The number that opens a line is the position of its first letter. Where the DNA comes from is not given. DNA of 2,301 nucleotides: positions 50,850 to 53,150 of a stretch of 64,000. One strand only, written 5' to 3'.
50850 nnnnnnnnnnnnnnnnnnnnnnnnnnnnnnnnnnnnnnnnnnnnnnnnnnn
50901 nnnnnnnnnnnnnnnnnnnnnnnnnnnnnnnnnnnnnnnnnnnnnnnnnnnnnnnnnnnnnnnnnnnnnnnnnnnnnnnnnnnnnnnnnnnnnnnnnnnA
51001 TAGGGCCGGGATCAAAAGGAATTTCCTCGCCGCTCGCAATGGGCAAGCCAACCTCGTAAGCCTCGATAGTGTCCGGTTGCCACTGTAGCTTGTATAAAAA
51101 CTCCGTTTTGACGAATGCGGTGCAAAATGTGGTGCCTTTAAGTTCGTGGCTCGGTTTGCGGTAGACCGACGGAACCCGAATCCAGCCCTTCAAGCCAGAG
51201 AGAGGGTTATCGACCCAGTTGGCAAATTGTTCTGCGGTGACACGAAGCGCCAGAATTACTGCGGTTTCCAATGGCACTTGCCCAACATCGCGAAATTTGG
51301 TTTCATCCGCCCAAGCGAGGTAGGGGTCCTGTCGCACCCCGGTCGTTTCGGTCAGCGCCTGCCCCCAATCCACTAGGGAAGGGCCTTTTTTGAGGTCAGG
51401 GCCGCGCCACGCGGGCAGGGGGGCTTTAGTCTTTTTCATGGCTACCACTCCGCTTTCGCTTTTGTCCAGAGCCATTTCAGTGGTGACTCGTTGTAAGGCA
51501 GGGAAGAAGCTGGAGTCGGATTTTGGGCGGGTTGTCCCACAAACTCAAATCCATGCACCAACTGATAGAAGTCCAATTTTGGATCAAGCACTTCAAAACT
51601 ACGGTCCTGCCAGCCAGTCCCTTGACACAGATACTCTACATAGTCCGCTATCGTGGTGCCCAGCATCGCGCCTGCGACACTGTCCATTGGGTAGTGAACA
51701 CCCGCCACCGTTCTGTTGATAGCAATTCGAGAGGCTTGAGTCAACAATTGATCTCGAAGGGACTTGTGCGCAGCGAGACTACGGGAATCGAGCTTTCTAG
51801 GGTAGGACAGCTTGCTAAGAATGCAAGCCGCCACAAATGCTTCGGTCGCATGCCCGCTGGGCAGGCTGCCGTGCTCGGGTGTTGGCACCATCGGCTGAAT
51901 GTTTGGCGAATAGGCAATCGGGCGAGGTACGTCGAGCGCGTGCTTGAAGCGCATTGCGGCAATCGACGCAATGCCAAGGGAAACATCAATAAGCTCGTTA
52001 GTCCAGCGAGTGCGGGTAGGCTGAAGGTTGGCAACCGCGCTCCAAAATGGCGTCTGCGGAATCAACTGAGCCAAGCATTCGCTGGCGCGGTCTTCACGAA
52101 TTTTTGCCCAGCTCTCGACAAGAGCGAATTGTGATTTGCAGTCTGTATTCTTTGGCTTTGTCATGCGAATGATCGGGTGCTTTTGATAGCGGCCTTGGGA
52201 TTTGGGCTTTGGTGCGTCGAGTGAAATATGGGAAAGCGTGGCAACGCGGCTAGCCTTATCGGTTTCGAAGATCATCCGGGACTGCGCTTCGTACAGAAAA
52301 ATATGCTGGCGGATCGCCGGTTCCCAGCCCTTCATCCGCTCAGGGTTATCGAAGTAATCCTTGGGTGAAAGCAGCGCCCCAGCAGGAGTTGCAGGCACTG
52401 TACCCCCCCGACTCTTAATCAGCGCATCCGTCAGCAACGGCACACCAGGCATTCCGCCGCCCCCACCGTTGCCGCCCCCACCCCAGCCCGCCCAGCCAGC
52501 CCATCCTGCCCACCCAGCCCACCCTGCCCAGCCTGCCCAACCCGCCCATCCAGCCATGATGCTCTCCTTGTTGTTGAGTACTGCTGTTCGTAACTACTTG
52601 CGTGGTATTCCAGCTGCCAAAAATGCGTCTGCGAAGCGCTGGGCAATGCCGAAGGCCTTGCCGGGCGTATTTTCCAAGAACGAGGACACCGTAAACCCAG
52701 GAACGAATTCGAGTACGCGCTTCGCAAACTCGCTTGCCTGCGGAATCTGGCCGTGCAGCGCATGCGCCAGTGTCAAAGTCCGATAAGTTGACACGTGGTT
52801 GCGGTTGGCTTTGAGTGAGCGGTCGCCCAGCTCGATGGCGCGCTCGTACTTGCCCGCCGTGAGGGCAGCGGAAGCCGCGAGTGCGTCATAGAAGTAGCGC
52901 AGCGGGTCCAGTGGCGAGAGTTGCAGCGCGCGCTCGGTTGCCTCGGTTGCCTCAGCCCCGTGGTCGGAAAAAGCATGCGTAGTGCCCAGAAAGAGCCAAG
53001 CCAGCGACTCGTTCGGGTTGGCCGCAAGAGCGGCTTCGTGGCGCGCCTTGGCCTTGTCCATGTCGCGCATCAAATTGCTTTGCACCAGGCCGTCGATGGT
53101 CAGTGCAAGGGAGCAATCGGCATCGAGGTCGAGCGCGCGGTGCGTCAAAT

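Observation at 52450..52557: N-terminal (Ala-Gly-Trp)x8 + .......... tail maintained with scrambled synonymous codons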

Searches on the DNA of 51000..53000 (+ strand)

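Call 6: search_dna_similar(query=window:51000-53000:+, collection=plasmids, mode=near)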
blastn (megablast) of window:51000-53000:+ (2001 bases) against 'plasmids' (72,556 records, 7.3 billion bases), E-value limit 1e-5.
No match.
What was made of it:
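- Tried and rejected: Megablast found no match (call 6).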

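Call 70: search_rna_families(source=window, start=52200, end=52900, threshold=evalue, max_evalue=1)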
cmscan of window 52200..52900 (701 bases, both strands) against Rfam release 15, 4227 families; matches with E-value up to 1: 0.
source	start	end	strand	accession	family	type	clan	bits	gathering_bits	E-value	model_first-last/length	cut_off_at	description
